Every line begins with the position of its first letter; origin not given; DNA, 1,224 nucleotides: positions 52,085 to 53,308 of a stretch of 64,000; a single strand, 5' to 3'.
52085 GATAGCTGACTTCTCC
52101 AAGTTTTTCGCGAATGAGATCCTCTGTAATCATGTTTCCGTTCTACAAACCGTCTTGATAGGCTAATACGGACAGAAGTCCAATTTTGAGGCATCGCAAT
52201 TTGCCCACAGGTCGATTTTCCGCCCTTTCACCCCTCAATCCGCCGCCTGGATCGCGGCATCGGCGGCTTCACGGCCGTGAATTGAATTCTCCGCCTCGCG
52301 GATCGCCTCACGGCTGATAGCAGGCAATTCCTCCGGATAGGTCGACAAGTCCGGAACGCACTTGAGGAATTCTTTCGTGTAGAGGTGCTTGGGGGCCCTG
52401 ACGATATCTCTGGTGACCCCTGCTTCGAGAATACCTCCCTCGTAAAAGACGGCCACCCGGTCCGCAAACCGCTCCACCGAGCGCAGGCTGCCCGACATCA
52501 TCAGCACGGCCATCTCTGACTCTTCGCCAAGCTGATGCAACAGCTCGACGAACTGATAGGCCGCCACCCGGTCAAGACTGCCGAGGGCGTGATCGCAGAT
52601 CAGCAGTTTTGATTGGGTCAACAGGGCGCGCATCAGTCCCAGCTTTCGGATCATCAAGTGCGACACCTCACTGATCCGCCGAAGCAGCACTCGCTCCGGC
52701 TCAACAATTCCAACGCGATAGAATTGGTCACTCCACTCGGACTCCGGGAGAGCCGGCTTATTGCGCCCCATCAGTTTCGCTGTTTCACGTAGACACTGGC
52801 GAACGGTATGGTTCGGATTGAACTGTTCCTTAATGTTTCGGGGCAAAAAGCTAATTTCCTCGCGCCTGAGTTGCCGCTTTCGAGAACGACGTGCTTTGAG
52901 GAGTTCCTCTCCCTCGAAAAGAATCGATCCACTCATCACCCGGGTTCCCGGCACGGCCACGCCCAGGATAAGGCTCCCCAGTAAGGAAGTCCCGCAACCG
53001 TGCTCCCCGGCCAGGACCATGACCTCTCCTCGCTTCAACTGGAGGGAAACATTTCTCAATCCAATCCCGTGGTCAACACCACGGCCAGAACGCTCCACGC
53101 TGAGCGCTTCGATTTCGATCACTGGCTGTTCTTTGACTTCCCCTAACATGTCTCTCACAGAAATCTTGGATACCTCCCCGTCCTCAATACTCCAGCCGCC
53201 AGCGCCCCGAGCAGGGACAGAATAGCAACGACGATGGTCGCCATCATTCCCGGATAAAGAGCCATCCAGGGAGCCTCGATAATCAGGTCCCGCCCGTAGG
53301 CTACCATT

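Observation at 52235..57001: Intact Opp-like ABC operon whose only ATPase is catalytically dead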

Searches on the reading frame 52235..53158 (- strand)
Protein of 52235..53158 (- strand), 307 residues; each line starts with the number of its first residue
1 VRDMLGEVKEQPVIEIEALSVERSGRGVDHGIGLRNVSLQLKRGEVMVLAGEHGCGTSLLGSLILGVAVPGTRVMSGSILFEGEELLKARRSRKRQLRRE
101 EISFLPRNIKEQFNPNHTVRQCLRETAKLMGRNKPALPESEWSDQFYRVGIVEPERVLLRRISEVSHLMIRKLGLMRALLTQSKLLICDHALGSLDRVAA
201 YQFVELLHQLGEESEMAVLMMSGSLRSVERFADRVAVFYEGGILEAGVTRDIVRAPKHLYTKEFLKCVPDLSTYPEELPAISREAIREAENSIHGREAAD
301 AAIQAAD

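Call 3: search_protein_families(library=pfam, proteins=[window:52235-53158:-], max_evalue=0.1)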
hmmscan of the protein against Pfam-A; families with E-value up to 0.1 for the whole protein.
window:52235-53158:- (307 aa): 2 families
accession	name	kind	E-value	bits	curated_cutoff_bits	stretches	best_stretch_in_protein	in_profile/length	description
PF00005.33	ABC_tran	-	4.6e-18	66.6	25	1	34-191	1-135/137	ABC transporter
PF08352.17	oligo_HPY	-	0.001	19.8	27.1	1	245-290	2-47/65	Oligopeptide/dipeptide transporter, C-terminal region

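Call 4: search_protein_families(library=ncbifam, proteins=[window:52235-53158:-], max_evalue=0.1)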
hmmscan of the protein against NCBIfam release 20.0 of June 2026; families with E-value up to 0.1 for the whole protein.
window:52235-53158:- (307 aa): 166 families (the best 25 are shown)
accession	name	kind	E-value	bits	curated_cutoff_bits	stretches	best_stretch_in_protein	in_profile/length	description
TIGR02770.1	nickel_nikD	equivalog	1.8e-35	122.4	318.7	1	35-266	3-227/230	nickel import ATP-binding protein NikD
NF011713.0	PRK15134.1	equivalog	3.9e-34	118.1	834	1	10-275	2-267/529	microcin C ABC transporter ATP-binding protein YejF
TIGR02769.1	nickel_nikE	equivalog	3.2e-32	112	332.55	1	34-251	27-237/265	nickel import ATP-binding protein NikE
NF047578.1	opine_ATP_CntD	equivalog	6.4e-32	110.8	380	1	34-269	20-254/266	staphylopine uptake ABC transporter ATP-binding protein CntD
NF047576.1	opine_ATP_CntF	equivalog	1.7e-31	109.4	385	1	34-268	20-253/264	staphylopine uptake ABC transporter ATP-binding protein CntF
NF007739.0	PRK10419.1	subfamily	5.1e-31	108.2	354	1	33-251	27-238/268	nickel ABC transporter ATP-binding protein NikE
NF008246.0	PRK11022.1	equivalog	1.5e-30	106.4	541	1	15-276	5-265/326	dipeptide ABC transporter ATP-binding protein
NF011659.0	PRK15079.1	equivalog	5.8e-29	100.8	540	1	35-269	41-269/334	murein tripeptide/oligopeptide ABC transporter ATP binding protein OppF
NF011674.0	PRK15093.1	equivalog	2.4e-27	96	627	1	14-273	4-267/330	putrescine export ABC transporter ATP-binding protein SapD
NF008453.0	PRK11308.1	subfamily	7.2e-27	94.5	408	1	34-273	38-270/334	dipeptide ABC transporter ATP-binding protein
NF007010.1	PRK09473.1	subfamily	9.2e-27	93.6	575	1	34-282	21-268/318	oligopeptide ABC transporter ATP-binding protein OppD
NF007613.0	PRK10261.1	equivalog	7.5e-26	90.7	1077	1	34-269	340-568/623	glutathione ABC transporter ATP-binding protein GsiA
NF043079.1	MMSYN1_0167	equivalog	2.3e-24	86.1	740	2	148-282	354-488/561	oligopeptide ABC transporter ATP-binding protein OppD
NF043071.1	DppF_dipep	equivalog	8.8e-24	84.5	660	1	34-272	39-270/331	dipeptide ABC transporter ATP-binding subunit DppF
TIGR01186.1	proV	subfamily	4.1e-22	78.8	326.6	1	32-268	7-233/363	betaine/proline/choline family ABC transporter ATP-binding protein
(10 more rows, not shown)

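Call 5: search_solved_structures(query=window:52235-53158:-, show_alignments=3, max_evalue=1e-10)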
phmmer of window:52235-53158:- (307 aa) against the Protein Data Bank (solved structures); distinct sequences matched with E-value up to 1e-10: 44.
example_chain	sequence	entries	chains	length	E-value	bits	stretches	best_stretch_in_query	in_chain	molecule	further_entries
8wdb_D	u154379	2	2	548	1.3e-44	156.1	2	12-281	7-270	Probable dipeptide-transport ATP-binding protein ABC transporter DppD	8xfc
8wd9_D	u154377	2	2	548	1.6e-44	155.8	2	12-281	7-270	Probable dipeptide-transport ATP-binding protein ABC transporter DppD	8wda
8j5q_D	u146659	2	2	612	2.4e-34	122.5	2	12-272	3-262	Uncharacterized ABC transporter ATP-binding protein Rv1281c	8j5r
8j5s_D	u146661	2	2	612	3.2e-34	122.1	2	12-272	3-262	Uncharacterized ABC transporter ATP-binding protein Rv1281c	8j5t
8z1w_C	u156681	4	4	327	1e-26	97.5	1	34-280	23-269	Dipeptide transport ATP-binding protein DppD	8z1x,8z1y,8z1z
8z1v_C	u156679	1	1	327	1e-26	97.5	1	34-280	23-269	Dipeptide transport ATP-binding protein DppD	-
8z21_D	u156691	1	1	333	1.2e-22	84.1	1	36-269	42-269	Oligopeptide transport ATP-binding protein OppF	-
8z21_C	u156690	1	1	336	3.4e-22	82.6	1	34-277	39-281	Oligopeptide transport ATP-binding protein OppD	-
4fwi_B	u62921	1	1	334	6.3e-22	81.7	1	36-268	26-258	ABC-type dipeptide/oligopeptide/nickel transport system, ATPase component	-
8z1w_D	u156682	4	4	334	1.9e-21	80.2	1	34-272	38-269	Dipeptide transport ATP-binding protein DppF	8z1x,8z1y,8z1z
8z1v_D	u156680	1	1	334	1.9e-21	80.2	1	34-272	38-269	Dipeptide transport ATP-binding protein DppF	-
7v8i_D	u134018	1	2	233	3.5e-13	53.1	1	34-234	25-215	Lipoprotein-releasing system ATP-binding protein LolD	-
7v8l_D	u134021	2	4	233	3.5e-13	53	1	34-234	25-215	Lipoprotein-releasing system ATP-binding protein LolD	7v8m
9rlc_D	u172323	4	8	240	3.7e-13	53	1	34-234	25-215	Lipoprotein-releasing system ATP-binding protein LolD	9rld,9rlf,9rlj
7mdy_D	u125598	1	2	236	3.7e-13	52.9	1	34-234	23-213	Lipoprotein-releasing system ATP-binding protein LolD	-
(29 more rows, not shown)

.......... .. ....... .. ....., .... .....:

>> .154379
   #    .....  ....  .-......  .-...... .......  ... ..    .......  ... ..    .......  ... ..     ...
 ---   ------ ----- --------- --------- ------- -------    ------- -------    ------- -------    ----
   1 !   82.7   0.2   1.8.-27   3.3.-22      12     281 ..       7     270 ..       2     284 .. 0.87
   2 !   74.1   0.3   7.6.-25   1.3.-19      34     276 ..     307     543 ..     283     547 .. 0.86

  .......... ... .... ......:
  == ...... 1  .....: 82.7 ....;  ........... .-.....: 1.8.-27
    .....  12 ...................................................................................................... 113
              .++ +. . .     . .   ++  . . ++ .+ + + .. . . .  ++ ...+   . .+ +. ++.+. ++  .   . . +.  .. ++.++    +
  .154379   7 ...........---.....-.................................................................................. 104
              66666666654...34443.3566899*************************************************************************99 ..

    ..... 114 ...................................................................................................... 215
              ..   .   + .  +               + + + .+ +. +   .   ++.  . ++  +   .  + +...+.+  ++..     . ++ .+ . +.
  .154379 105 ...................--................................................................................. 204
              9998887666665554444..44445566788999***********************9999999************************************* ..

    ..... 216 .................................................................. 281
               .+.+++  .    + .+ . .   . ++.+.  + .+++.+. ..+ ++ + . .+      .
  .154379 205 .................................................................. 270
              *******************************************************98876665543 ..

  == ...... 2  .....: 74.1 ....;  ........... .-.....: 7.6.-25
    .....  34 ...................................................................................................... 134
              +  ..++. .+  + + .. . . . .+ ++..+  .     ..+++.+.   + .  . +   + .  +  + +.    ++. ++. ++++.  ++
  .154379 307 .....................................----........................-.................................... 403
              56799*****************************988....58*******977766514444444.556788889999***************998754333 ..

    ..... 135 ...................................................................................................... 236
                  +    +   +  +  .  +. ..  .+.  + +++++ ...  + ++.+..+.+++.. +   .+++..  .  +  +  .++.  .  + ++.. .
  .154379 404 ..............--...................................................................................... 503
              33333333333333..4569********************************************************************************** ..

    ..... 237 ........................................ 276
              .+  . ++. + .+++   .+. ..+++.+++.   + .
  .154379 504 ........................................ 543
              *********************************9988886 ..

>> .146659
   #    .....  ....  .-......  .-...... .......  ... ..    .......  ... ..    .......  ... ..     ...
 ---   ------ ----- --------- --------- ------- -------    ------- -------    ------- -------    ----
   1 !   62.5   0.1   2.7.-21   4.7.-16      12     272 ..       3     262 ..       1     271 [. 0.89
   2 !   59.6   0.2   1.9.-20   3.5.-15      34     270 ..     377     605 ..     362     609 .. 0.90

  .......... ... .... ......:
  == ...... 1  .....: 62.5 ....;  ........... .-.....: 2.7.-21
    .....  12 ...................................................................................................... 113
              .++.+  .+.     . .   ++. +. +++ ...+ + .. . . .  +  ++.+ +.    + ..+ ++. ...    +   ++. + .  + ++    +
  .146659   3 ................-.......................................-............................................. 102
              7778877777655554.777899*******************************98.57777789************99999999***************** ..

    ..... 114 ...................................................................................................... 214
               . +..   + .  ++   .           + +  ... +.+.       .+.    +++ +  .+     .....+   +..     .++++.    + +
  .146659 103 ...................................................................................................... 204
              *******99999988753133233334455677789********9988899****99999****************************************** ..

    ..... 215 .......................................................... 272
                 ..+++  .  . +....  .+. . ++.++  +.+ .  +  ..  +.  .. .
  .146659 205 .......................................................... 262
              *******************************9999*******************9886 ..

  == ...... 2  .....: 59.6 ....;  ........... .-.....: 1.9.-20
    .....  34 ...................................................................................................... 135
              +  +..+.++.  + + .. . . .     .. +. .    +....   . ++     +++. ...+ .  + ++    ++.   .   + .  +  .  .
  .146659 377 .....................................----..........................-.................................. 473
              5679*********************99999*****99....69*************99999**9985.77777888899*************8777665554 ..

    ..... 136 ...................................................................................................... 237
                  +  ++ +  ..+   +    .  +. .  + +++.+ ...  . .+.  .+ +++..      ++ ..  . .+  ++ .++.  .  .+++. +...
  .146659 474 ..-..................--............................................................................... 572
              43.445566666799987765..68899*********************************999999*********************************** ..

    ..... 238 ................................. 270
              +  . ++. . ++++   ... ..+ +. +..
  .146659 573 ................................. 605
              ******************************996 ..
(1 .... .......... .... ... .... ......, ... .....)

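Call 6: find_homologous_proteins(query=window:52235-53158:-, max_evalue=1e-20)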
Query window:52235-53158:- (307 aa): 93 proteins with E <= 1e-20 among 6945 candidates.
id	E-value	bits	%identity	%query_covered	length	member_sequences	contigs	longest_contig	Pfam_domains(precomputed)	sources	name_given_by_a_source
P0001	1.5e-183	627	95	96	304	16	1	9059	PF00005.34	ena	-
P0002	1.5e-104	368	96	59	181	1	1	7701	PF00005.34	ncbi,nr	ncbi:MAG: ATP-binding cassette domain-containing protein, partial [Verrucomicrobiales bacterium]|nr:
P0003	3.3e-101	357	60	92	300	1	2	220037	PF00005.34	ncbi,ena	-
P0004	5.9e-99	349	96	55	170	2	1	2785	-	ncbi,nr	ncbi:MAG: hypothetical protein HRU46_14720, partial [Verrucomicrobiales bacterium]|nr:hypothetical p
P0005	7.1e-86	306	51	96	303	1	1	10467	PF00005.34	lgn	-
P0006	1.6e-85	305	49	94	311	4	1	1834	PF00005.34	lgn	-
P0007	5.9e-85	303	52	93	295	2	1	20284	PF00005.34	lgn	-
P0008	1.4e-84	302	62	76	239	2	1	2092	PF00005.34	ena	-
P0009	1.3e-83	299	49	97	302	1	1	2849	PF00005.34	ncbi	-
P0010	2.3e-83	298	49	98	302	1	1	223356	PF00005.34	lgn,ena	-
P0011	5.2e-83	297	49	98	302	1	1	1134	PF00005.34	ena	-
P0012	1.9e-82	295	50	96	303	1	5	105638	PF00005.34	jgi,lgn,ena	-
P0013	3.2e-82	294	51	94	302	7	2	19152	PF00005.34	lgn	-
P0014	2.8e-81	291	50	90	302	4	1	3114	PF00005.34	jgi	jgi:ABC-type glutathione transport system ATPase component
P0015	5.4e-81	290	48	92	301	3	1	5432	PF00005.34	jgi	-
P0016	8.4e-81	290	49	96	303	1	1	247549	PF00005.34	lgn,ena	-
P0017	1.1e-80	289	48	93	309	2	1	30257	PF00005.34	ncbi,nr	ncbi:MAG: ATP-binding cassette domain-containing protein [Verrucomicrobiales bacterium]|nr:ATP-bindi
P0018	4.6e-80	287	50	92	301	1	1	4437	PF00005.34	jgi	jgi:ABC-type glutathione transport system ATPase component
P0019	9.4e-80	286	50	93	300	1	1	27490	PF00005.34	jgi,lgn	-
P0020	4.6e-78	281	49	98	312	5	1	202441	PF00005.34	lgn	-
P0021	5.3e-78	281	47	90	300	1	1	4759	PF00005.34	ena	-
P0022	7.0e-78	280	49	94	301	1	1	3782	PF00005.34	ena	-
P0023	2.1e-77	279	48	91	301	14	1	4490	PF00005.34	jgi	jgi:ABC-type glutathione transport system ATPase component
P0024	2.4e-77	278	47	90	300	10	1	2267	PF00005.34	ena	-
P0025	5.0e-77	277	48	93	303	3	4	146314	PF00005.34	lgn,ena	-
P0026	5.0e-75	271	46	97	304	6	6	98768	PF00005.34,PF13401.13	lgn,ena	-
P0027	2.5e-74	269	47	94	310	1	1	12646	PF00005.34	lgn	-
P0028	8.5e-74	267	47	94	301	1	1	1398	PF00005.34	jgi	-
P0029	1.8e-73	266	48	94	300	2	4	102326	PF00005.34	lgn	-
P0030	9.3e-72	260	46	97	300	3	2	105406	PF00005.34,PF13401.13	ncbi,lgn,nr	ncbi:ATP-binding cassette domain-containing protein [Verrucomicrobiales bacterium BCK34]|nr:ATP-bind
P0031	1.8e-71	259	49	80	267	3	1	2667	PF00005.34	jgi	jgi:ABC-type dipeptide/oligopeptide/nickel transport system ATPase component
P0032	5.4e-71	258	45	96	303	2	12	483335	PF00005.34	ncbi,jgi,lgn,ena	jgi:ABC-type glutathione transport system ATPase component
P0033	1.2e-70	256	46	94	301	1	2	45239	PF00005.34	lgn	-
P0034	4.0e-70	255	46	92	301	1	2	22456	PF00005.34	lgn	-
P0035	2.0e-69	252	46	94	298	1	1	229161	PF00005.34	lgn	-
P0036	3.2e-68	248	45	95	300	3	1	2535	PF00005.34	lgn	-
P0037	8.8e-68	247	48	90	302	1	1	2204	PF00005.34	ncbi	ncbi:MAG: ATP-binding cassette domain-containing protein [Verrucomicrobiota bacterium]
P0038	4.6e-67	245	48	77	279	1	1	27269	PF00005.34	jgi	jgi:ABC-type glutathione transport system ATPase component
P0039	9.6e-66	240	45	94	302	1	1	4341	PF00005.34,PF13401.13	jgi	jgi:ABC-type glutathione transport system ATPase component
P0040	8.3e-64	234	43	96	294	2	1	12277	PF00005.34,PF13401.13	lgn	-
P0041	1.0e-62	230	43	95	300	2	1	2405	PF00005.34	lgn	-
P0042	2.0e-62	229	41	93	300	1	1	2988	PF00005.34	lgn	-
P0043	2.8e-61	226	41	96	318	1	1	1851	PF00005.34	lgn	-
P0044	7.4e-61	224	42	96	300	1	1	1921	PF00005.34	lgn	-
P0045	4.8e-59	218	41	93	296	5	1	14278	PF00005.34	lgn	-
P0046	3.7e-58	215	41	93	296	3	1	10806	PF00005.34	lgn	-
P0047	2.6e-56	209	43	92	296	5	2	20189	PF00005.34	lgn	-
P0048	1.3e-55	207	41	93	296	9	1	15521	PF00005.34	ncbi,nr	ncbi:MAG: ATP-binding cassette domain-containing protein [Verrucomicrobiales bacterium]|nr:ATP-bindi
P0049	3.6e-54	202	42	92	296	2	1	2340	PF00005.34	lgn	-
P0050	4.6e-54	202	40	91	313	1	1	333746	PF00005.34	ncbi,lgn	-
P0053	4.9e-45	172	32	84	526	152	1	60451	PF00005.34,PF13555.13,PF13401.13,PF02463.26,PF08352.18,PF13304.13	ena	-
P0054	2.7e-44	170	34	80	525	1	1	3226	PF00005.34,PF13555.13,PF13401.13,PF02463.26,PF08352.18,PF13304.13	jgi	jgi:microcin C transport system ATP-binding protein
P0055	4.1e-42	163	32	75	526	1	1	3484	PF00005.34,PF13555.13,PF13401.13,PF20703.4,PF02463.26,PF08352.18,PF13304.13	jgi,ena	-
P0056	2.8e-41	160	32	76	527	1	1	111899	PF00005.34,PF13555.13,PF13401.13,PF02463.26,PF08352.18,PF13304.13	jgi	jgi:microcin C transport system ATP-binding protein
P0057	6.2e-41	159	33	79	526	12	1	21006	PF00005.34,PF13555.13,PF13401.13,PF02463.26,PF08352.18,PF13481.13,PF13304.13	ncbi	-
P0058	1.2e-40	158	28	83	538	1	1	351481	PF13555.13,PF00004.36,PF13401.13,PF08352.18,PF13166.13,PF13304.13,PF13191.13,PF19975.6,PF00005.34,PF05729.19,PF02367.24,PF02463.26,PF01078.28,PF20720.4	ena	-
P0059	3.2e-39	153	26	77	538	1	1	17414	PF01935.24,PF00005.34,PF05729.19,PF13555.13,PF13401.13,PF02463.26,PF08352.18,PF13166.13,PF13304.13,PF20720.4,PF13191.13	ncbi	-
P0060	3.6e-39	153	26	77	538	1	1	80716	PF13555.13,PF13401.13,PF08352.18,PF13166.13,PF13304.13,PF13191.13,PF01935.24,PF00005.34,PF05729.19,PF02367.24,PF02463.26,PF01078.28,PF20720.4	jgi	jgi:peptide/nickel transport system ATP-binding protein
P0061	2.8e-38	150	31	90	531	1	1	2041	PF00005.34,PF13555.13,PF13401.13,PF02463.26,PF08352.18,PF13304.13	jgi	jgi:microcin C transport system ATP-binding protein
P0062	1.1e-37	148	27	77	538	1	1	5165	PF13555.13,PF13401.13,PF08352.18,PF13304.13,PF13191.13,PF00158.33,PF01935.24,PF00005.34,PF05729.19,PF02367.24,PF02463.26,PF01078.28,PF20720.4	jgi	jgi:peptide/nickel transport system ATP-binding protein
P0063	1.2e-37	148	25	85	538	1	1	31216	PF19975.6,PF00005.34,PF05729.19,PF02367.24,PF13555.13,PF13401.13,PF02463.26,PF08352.18,PF13304.13,PF20720.4,PF13191.13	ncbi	-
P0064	2.6e-37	147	30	76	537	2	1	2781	PF00005.34,PF13555.13,PF13401.13,PF02463.26,PF08352.18,PF13304.13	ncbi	-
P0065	3.2e-37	147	29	80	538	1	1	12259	PF00005.34,PF05729.19,PF13555.13,PF13401.13,PF02463.26,PF08352.18,PF13304.13,PF20720.4,PF13191.13,PF01583.27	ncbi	-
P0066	2.3e-35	141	29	76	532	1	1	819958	PF00005.34,PF13555.13,PF13401.13,PF02463.26,PF08352.18,PF13304.13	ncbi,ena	-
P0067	3.0e-35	140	28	75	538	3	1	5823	PF13555.13,PF00004.36,PF13401.13,PF08352.18,PF13304.13,PF13191.13,PF00158.33,PF19975.6,PF00005.34,PF05729.19,PF02463.26,PF01078.28,PF20720.4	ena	-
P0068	1.0e-34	139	30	84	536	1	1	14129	PF00005.34,PF13555.13,PF13401.13,PF20703.4,PF02463.26,PF08352.18,PF13304.13,PF13191.13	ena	-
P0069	1.9e-34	138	25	79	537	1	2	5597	PF00005.34,PF05729.19,PF13555.13,PF00004.36,PF13401.13,PF02463.26,PF08352.18,PF13304.13,PF20720.4,PF13191.13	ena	-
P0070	3.9e-34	137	26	81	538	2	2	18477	PF19975.6,PF00005.34,PF05729.19,PF13555.13,PF00004.36,PF13401.13,PF02463.26,PF08352.18,PF13304.13,PF20720.4,PF13191.13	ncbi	-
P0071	4.0e-34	137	28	75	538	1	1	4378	PF00005.34,PF05729.19,PF13555.13,PF13401.13,PF02463.26,PF08352.18,PF01078.28,PF13304.13,PF20720.4,PF13191.13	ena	-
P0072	1.0e-33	135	27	75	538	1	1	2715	PF00005.34,PF05729.19,PF02367.24,PF13555.13,PF13401.13,PF02463.26,PF08352.18,PF01078.28,PF13304.13,PF20720.4,PF13191.13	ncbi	ncbi:MAG TPA: ABC transporter ATP-binding protein [Aestuariivirga sp.]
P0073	2.0e-33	134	30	84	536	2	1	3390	PF00005.34,PF13555.13,PF02463.26,PF08352.18,PF13304.13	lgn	-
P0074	3.8e-33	133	26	80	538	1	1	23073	PF00005.34,PF05729.19,PF13555.13,PF00004.36,PF13401.13,PF02463.26,PF08352.18,PF01078.28,PF13304.13,PF20720.4,PF13191.13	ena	-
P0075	1.4e-32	131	31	84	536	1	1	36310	PF00005.34,PF13555.13,PF13401.13,PF20703.4,PF02463.26,PF08352.18,PF13304.13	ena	-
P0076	1.3e-30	125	29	90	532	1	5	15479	PF00005.34,PF13555.13,PF13401.13,PF02463.26,PF08352.18,PF13304.13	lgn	-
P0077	1.4e-30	125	30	84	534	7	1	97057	PF00005.34,PF13555.13,PF13401.13,PF02463.26,PF08352.18,PF01078.28,PF13304.13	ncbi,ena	-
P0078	7.3e-30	123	29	77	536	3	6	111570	PF00005.34,PF02463.26,PF08352.18,PF13304.13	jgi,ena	-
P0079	1.0e-29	122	29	88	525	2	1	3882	PF09818.16,PF00005.34,PF13555.13,PF13401.13,PF02463.26,PF08352.18,PF13481.13,PF13304.13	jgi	jgi:microcin C transport system ATP-binding protein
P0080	3.6e-28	117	42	30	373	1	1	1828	PF00005.34,PF02463.26,PF08352.18,PF13304.13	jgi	jgi:microcin C transport system ATP-binding protein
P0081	1.3e-27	115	26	83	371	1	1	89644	PF00005.34,PF02463.26,PF08352.18,PF13304.13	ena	-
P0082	1.1e-24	106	26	84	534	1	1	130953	PF00005.34,PF13401.13,PF02463.26,PF08352.18,PF13304.13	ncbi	-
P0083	2.1e-24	105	34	78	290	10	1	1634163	PF00005.34,PF08352.18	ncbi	-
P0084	3.0e-24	104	29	77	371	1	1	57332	PF00005.34,PF02463.26,PF08352.18,PF13304.13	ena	-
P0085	4.0e-24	104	32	76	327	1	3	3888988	PF00005.34,PF13401.13,PF08352.18,PF13304.13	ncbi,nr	ncbi:MAG: Oligopeptide transport ATP-binding protein OppF [Anaerolineales bacterium]|nr:Oligopeptide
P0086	4.3e-24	104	32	76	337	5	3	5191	PF00005.34,PF13401.13,PF08352.18,PF13304.13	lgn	-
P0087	4.4e-24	104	27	75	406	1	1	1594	PF09818.16,PF00005.34,PF02463.26,PF08352.18,PF13304.13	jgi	-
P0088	2.3e-23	101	27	75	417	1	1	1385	PF00005.34,PF13401.13,PF02463.26,PF08352.18,PF13304.13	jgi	jgi:peptide/nickel transport system ATP-binding protein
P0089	1.0e-22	99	33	78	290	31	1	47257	PF00005.34,PF08352.18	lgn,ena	-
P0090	1.1e-22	99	26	79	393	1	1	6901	PF00005.34,PF05729.19,PF02367.24,PF13555.13,PF00004.36,PF13401.13,PF02463.26,PF01078.28,PF13304.13,PF20720.4,PF13191.13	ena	-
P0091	2.0e-22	98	31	76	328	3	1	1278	PF00005.34,PF13401.13,PF08352.18,PF13304.13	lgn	-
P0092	6.7e-22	96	31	82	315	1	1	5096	PF00005.34,PF02463.26,PF13304.13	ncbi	-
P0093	2.9e-21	94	33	78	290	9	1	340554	PF00005.34,PF08352.18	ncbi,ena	-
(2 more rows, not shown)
